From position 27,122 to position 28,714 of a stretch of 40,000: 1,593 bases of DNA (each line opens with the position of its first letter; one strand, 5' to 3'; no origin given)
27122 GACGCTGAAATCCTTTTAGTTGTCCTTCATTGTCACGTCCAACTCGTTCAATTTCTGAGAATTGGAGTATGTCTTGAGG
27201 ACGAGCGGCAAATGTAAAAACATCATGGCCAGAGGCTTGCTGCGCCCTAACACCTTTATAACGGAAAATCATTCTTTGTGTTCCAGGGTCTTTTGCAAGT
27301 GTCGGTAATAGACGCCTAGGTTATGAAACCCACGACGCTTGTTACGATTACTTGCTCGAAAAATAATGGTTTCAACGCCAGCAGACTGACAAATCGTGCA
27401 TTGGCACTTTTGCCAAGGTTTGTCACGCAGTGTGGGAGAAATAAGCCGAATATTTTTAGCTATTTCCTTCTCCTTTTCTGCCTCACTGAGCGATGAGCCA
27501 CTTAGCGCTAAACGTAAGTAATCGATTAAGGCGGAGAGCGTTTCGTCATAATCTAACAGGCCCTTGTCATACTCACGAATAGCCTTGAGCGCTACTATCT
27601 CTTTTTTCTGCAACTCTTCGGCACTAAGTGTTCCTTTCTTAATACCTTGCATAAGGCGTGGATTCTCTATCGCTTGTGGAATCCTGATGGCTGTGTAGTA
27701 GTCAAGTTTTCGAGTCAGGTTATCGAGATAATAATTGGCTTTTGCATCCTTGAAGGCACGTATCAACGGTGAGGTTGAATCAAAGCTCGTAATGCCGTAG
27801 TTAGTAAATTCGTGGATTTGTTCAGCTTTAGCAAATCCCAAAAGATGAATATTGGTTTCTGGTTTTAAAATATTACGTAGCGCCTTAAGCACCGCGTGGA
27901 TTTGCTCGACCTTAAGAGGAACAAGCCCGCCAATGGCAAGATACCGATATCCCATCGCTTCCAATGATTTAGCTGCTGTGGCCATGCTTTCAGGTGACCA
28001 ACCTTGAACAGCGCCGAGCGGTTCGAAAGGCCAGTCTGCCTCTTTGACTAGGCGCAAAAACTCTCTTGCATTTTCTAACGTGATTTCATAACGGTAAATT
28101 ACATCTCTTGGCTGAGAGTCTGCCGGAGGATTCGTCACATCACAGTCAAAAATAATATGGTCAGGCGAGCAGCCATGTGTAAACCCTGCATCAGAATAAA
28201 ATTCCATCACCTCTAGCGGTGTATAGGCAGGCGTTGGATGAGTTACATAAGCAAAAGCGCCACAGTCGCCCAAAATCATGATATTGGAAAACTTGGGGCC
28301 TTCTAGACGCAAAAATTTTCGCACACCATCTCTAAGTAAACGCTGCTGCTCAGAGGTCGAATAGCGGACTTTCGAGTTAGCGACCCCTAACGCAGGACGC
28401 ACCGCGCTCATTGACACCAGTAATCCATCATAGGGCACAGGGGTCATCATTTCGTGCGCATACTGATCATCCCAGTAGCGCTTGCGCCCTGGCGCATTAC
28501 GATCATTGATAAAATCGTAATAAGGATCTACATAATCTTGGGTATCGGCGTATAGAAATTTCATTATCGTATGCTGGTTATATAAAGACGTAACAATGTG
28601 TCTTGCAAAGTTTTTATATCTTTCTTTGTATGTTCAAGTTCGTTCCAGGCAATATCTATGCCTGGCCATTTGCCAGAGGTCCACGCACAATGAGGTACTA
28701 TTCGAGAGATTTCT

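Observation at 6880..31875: Complete Dpd-type 7-deazaguanine DNA modification-restriction system (dpdE-K operon converging on queDEC-dpdB-dpdA-dpdB'-dpdC)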

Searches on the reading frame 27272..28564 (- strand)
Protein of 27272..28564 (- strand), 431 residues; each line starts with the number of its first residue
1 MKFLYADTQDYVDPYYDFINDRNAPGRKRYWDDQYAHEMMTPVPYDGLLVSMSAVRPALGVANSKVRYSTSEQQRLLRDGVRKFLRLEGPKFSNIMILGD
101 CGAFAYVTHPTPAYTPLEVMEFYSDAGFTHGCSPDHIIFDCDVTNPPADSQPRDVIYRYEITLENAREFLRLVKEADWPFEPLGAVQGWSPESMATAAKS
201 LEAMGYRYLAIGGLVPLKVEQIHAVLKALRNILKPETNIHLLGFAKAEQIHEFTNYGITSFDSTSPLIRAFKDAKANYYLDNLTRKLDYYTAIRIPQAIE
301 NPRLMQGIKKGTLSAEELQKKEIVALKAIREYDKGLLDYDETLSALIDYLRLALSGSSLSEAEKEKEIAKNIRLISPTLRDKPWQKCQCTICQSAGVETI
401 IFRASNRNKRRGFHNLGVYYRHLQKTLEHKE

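Call 4: search_protein_families(library=ncbifam, proteins=[window:27272-28564:-], max_evalue=0.001)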
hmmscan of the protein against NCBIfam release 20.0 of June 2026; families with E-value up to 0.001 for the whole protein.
window:27272-28564:- (431 aa): 4 families
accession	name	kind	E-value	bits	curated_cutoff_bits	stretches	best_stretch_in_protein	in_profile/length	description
NF041059.1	DpdA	equivalog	3.6e-166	553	200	1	1-425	1-405/406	tRNA-guanine transglycosylase DpdA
TIGR00449.1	tgt_general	superfamily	5.5e-08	32.1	47.6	1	137-270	136-269/367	tRNA-guanine transglycosylase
TIGR00432.2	arcsn_tRNA_tgt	equivalog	9.7e-08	30.8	350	1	63-270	55-252/441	tRNA guanosine(15) transglycosylase TgtA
TIGR00430.1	Q_tRNA_tgt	equivalog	0.00077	18.5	306.75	0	158-267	156-267/368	tRNA guanosine(34) transglycosylase Tgt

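Call 5: search_protein_families(library=pfam, proteins=[window:27272-28564:-], max_evalue=0.01)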
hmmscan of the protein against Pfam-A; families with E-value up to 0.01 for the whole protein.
window:27272-28564:- (431 aa): 1 family
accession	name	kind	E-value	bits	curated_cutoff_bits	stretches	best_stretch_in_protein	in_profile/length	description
PF01702.25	TGT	-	1.2e-08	34.8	26.3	1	137-270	129-262/357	Queuine tRNA-ribosyltransferase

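Call 7: search_protein_families(library=padloc, proteins=[window:27272-28564:-], max_evalue=0.01)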
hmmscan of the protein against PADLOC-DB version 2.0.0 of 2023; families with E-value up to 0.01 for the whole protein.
window:27272-28564:- (431 aa): 4 families
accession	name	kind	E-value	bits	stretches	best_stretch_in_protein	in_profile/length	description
PDLC02807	DpdA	-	9.4e-165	546.4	1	1-429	1-411/417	DpdA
PDLC02808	DpdA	-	1.6e-66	222.8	1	98-424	1-313/317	DpdA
PDLC02810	DpdA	-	4.8e-57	190.9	1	214-424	1-198/224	DpdA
PDLC02809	DpdA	-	3.5e-41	139.2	1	1-214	4-208/210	DpdA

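Call 12: find_related_loci(query=window:27272-28564:-, collection=genome_contigs, flank=10000)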
Query window:27272-28564:- (431 aa) in genome_contigs; peptide patterns used: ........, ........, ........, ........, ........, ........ (x = any residue, [..] = any of these).
140 stretches matched a pattern; 42 encode a relative of the query (tblastn E <= 1e-3); 42 distinct loci.
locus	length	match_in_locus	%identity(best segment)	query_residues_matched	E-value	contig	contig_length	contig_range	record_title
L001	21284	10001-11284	85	1-428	0e+0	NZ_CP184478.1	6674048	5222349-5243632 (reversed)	Pseudomonas sp. ABY48 chromosome, complete genome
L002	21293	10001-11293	84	1-431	0e+0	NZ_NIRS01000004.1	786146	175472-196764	Pseudomonas laurylsulfatiphila strain AP3_16 contig4, whole genome shotgun sequence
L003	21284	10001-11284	85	1-428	0e+0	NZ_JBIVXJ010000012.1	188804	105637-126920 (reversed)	Pseudomonas sp. NPDC090592 NPDC090592_414_F11.ctg-0012, whole genome shotgun sequence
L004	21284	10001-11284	85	1-428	0e+0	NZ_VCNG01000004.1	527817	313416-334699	Pseudomonas sp. ICMP22404 contig00004, whole genome shotgun sequence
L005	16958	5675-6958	85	1-428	0e+0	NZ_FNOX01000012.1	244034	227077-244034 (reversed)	Pseudomonas salomonii strain ICMP 14252, whole genome shotgun sequence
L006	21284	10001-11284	85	1-428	0e+0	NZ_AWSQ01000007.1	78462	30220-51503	Pseudomonas taeanensis MS-3 contig_07, whole genome shotgun sequence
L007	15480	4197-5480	85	1-428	0e+0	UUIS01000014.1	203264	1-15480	Pseudomonas sp. 286 isolate p2.C9 genome assembly, contig: 14, whole genome shotgun sequence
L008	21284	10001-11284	84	1-428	0e+0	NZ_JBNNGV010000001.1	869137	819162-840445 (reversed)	Pseudomonas sp. NPDC078416 NPDC078416_31_G9.ctg-0001, whole genome shotgun sequence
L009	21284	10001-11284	80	1-428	0e+0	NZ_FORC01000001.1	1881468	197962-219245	Phytopseudomonas argentinensis strain LMG 22563, whole genome shotgun sequence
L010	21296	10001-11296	68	1-431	0e+0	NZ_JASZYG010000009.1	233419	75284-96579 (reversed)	Variovorax brevis strain J22R133 L61263_9, whole genome shotgun sequence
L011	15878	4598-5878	67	1-427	0e+0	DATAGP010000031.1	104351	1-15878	MAG TPA_asm: Caldimonas sp. isolate SMAG_U6832 k141_33752, whole genome shotgun sequence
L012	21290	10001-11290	69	1-430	0e+0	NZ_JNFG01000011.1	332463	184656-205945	Caballeronia sordidicola strain S170 NODE_6, whole genome shotgun sequence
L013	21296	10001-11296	66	1-431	0e+0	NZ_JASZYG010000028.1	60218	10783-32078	Variovorax brevis strain J22R133 L61263_28, whole genome shotgun sequence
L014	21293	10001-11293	67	1-431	0e+0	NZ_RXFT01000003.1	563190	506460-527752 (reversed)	Variovorax guangxiensis strain DSM 27352 3, whole genome shotgun sequence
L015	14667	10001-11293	65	1-431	0e+0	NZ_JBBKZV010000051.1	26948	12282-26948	Variovorax humicola strain KACC 18501 contig00051, whole genome shotgun sequence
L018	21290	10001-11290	65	1-429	0e+0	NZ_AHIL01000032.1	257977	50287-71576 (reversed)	Comamonas testosteroni ATCC 11996 contig34, whole genome shotgun sequence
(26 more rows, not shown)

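Call 20: search_solved_structures(query=window:27272-28564:-, show_alignments=1, max_evalue=0.001)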
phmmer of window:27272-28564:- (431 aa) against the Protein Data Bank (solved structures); distinct sequences matched with E-value up to 0.001: 2.
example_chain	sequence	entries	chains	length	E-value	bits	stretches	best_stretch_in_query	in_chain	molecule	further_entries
7ui4_A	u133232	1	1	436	6.2e-94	318.6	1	1-428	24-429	DNA-guanine transglycosylase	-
1iq8_A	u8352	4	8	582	2.1e-05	26.9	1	62-288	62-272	ARCHAEOSINE TRNA-GUANINE TRANSGLYCOSYLASE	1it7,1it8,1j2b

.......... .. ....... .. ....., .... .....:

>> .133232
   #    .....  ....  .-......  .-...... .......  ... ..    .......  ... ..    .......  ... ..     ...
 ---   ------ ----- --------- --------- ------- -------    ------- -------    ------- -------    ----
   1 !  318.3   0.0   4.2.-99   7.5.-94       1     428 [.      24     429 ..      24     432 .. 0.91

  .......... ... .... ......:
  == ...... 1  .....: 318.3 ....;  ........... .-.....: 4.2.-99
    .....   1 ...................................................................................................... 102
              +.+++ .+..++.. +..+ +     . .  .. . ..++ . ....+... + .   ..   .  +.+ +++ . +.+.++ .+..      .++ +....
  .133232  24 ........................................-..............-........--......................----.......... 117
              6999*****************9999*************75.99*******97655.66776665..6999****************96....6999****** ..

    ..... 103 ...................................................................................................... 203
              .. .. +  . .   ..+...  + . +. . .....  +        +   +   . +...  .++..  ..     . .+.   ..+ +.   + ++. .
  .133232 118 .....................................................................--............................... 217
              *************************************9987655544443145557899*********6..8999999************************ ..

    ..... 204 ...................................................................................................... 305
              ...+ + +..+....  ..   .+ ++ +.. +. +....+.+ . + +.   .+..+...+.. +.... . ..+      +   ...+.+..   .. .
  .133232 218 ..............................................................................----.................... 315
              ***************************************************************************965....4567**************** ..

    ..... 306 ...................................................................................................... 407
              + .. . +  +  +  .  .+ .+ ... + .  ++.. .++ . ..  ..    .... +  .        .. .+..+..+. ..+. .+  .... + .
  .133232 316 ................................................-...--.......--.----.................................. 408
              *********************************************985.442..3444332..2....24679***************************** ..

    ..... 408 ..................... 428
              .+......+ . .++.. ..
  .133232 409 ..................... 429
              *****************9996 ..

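Call 22: search_dna_similar(query=window:27272-28564:-, collection=plasmids, mode=protein, max_rows=25, rows=spread)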
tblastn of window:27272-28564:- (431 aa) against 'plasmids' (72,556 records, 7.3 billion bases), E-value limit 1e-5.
Records with a match: 27; places in all: 29; records where one place covers at least 80% of the query: 19.
Best place of each record, by identity: <60% 27.
By first word of the organism name: Agrobacterium 1; Shinella 1; Rhizobium 1; Sinorhizobium 1; Skermanella 1; Azospirillum 1; Caulobacter 1; Acetobacter 1; Bradyrhizobium 1; Methylobacterium 1; and 17 more.
By predicted mobility (MOB-suite, as given by PLSDB): non-mobilizable 18; conjugative 6; mobilizable 3.
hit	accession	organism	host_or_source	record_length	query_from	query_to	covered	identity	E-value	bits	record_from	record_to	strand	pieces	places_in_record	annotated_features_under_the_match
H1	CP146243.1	Agrobacterium vitis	Vitis vinifera,cell culture,Grape gall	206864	1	431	100%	50.8%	3e-129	418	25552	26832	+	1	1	dpdA: tRNA-guanine transglycosylase DpdA | dbpB: DGQHR domain-containing protein DpdB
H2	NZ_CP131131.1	Shinella zoogloeoides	isolate,Activated charcoal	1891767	1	419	97%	51.6%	3e-129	418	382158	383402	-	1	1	none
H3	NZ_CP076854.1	Rhizobium sp. WYJ-E13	Curcuma wenyujin Y.H. Chen et C. ...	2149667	1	419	97%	51.3%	1e-128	416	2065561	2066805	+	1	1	none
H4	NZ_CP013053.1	Sinorhizobium americanum CCGM7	Phaseolus vulgaris,root nodules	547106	1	419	97%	51.1%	9e-127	411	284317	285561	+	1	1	dpdA: tRNA-guanine transglycosylase DpdA | dbpB: DGQHR domain-containing protein DpdB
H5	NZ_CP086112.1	Skermanella rosea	single cell,hydrocarbon-contaminated ...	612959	1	419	97%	50.1%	5e-124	403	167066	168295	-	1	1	dpdA: tRNA-guanine transglycosylase DpdA | dbpB: DGQHR domain-containing protein DpdB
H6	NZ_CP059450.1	Azospirillum brasilense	Prokaryotes,soil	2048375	1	419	97%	49.2%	2e-126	410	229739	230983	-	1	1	none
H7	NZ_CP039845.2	Acetobacter pasteurianus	whole organism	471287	1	424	98%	46.0%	6e-120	391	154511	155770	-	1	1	dpdA: tRNA-guanine transglycosylase DpdA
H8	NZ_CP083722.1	Bradyrhizobium sp. 41S5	Glycine max cv. AC Glengarry,Cell ...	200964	1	423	98%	44.9%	3e-112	369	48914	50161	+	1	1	dpdA: tRNA-guanine transglycosylase DpdA | dbpB: DGQHR domain-containing protein DpdB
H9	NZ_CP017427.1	Methylobacterium sp. XJLW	single cell,soil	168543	1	425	99%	44.6%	4e-118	386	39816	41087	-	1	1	dpdA: tRNA-guanine transglycosylase DpdA | dbpB: DGQHR domain-containing protein DpdB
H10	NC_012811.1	Methylorubrum extorquens AM1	-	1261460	2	420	97%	43.2%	8e-102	339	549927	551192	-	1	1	none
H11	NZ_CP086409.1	Enterobacter cloacae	water,water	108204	1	427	99%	39.9%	3e-92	311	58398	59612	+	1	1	dpdA: tRNA-guanine transglycosylase DpdA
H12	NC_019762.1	Allocoleopsis franciscana PCC 7113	-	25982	1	429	100%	37.7%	3e-71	251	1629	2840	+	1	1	dpdA: tRNA-guanine transglycosylase DpdA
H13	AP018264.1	Scytonema sp. NIES-4073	-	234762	1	430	100%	37.2%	2e-71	251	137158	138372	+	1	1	tgt: queuine tRNA-ribosyltransferase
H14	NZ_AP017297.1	Nostoc sp. NIES-3756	-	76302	1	427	99%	37.4%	2e-74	260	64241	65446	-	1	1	dpdA: tRNA-guanine transglycosylase DpdA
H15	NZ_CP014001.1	Picosynechococcus sp. PCC 73109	cell culture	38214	1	427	99%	36.0%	1e-68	243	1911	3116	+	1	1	dpdA: tRNA-guanine transglycosylase DpdA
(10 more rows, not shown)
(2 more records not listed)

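Call 23: get_annotated_region(hit=H11, flank=20000)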
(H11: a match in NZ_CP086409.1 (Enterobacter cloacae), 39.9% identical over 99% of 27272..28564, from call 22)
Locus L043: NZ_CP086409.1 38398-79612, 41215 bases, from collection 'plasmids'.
description: Enterobacter cloacae strain POL9 plasmid pPOL9A, complete sequence
organism: Enterobacter cloacae (NCBI taxid 550)
taxonomy: Bacteria; Pseudomonadota; Gammaproteobacteria; Enterobacterales; Enterobacteriaceae; Enterobacter; Enterobacter cloacae
host: -; source: water,water; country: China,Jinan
typing (MOB-suite, as given by PLSDB): non-mobilizable; replicon IncY
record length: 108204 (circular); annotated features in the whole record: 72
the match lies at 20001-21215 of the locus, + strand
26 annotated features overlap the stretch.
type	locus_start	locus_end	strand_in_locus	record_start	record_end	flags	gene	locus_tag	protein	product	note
CDS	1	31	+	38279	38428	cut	-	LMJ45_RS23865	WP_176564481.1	hypothetical protein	-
CDS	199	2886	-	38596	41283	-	-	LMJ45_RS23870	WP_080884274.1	cation-transporting P-type ATPase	-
CDS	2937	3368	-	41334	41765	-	-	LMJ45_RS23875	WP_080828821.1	universal stress protein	-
CDS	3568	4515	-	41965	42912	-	-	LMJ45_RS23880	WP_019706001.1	IS30-like element ISAs2 family transposase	GO:0006313 - DNA transposition [Evidence IEA]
CDS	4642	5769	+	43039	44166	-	-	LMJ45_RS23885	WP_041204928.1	ISAs1-like element ISKpn9 family transposase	GO:0006313 - DNA transposition [Evidence IEA]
CDS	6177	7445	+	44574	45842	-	-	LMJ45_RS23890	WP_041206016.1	IS4-like element ISAeme4 family transposase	GO:0006313 - DNA transposition [Evidence IEA]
CDS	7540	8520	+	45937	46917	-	-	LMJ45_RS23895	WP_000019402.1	IS5-like element IS5 family transposase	GO:0006313 - DNA transposition [Evidence IEA]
CDS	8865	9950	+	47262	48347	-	-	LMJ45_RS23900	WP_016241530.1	efflux RND transporter periplasmic adaptor subunit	GO:0006810 - transport [Evidence IEA]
CDS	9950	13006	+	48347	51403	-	-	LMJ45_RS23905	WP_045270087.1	efflux RND transporter permease subunit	-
CDS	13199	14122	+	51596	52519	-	-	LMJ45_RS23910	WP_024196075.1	acyltransferase family protein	-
CDS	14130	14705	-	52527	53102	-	pagP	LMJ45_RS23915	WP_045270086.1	lipid IV(A) palmitoyltransferase PagP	-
CDS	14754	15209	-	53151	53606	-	merR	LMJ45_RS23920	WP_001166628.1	Hg(II)-responsive transcriptional regulator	-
CDS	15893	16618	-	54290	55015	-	-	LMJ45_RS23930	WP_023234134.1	carbonic anhydrase family protein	-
CDS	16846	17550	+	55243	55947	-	-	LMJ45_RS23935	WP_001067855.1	IS6-like element IS26 family transposase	GO:0006313 - DNA transposition [Evidence IEA]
CDS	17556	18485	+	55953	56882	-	-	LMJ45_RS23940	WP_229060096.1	IS5 family transposase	-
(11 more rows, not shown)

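Call 24: get_annotated_region(hit=H1, flank=12000)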
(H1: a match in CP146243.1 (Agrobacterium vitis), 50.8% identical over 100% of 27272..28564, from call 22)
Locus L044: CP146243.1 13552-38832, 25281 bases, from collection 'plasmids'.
description: Agrobacterium vitis strain CG957 plasmid pUnnamed2, complete sequence
organism: Agrobacterium vitis (NCBI taxid 373)
taxonomy: Bacteria; Pseudomonadota; Alphaproteobacteria; Hyphomicrobiales; Rhizobiaceae; Agrobacterium; Agrobacterium vitis
host: -; source: Vitis vinifera,cell culture,Grape gall; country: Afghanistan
typing (MOB-suite, as given by PLSDB): conjugative; relaxase MOBQ; mating-pair formation MPF_T
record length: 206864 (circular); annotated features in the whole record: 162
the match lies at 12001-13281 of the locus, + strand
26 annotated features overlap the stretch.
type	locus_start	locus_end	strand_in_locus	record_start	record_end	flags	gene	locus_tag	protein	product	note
CDS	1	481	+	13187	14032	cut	-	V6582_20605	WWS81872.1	type IV toxin-antitoxin system AbiEi family antitoxin domain-containing protein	-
CDS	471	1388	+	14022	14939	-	-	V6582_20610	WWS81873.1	nucleotidyl transferase AbiEii/AbiGii toxin family protein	-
CDS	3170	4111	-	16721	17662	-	-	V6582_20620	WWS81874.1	NmrA family NAD(P)-binding protein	-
CDS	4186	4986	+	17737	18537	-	-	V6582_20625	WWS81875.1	helix-turn-helix transcriptional regulator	-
CDS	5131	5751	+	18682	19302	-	-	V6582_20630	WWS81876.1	tyrosine-type recombinase/integrase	-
CDS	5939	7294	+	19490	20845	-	-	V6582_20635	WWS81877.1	serine hydrolase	-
CDS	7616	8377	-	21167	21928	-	-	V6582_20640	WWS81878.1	metallophosphoesterase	-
CDS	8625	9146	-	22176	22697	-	-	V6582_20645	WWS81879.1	hypothetical protein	-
CDS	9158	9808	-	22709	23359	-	-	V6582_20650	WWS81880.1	hypothetical protein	-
CDS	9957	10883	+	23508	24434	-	-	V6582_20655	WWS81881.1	hypothetical protein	-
CDS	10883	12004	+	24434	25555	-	dbpB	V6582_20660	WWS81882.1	DGQHR domain-containing protein DpdB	-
CDS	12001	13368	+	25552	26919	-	dpdA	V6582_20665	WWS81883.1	tRNA-guanine transglycosylase DpdA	-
CDS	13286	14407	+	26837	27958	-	dbpB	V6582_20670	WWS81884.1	DGQHR domain-containing protein DpdB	-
CDS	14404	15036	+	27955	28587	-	queE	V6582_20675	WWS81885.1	7-carboxy-7-deazaguanine synthase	-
CDS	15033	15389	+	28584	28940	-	queD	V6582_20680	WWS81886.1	6-carboxytetrahydropterin synthase QueD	-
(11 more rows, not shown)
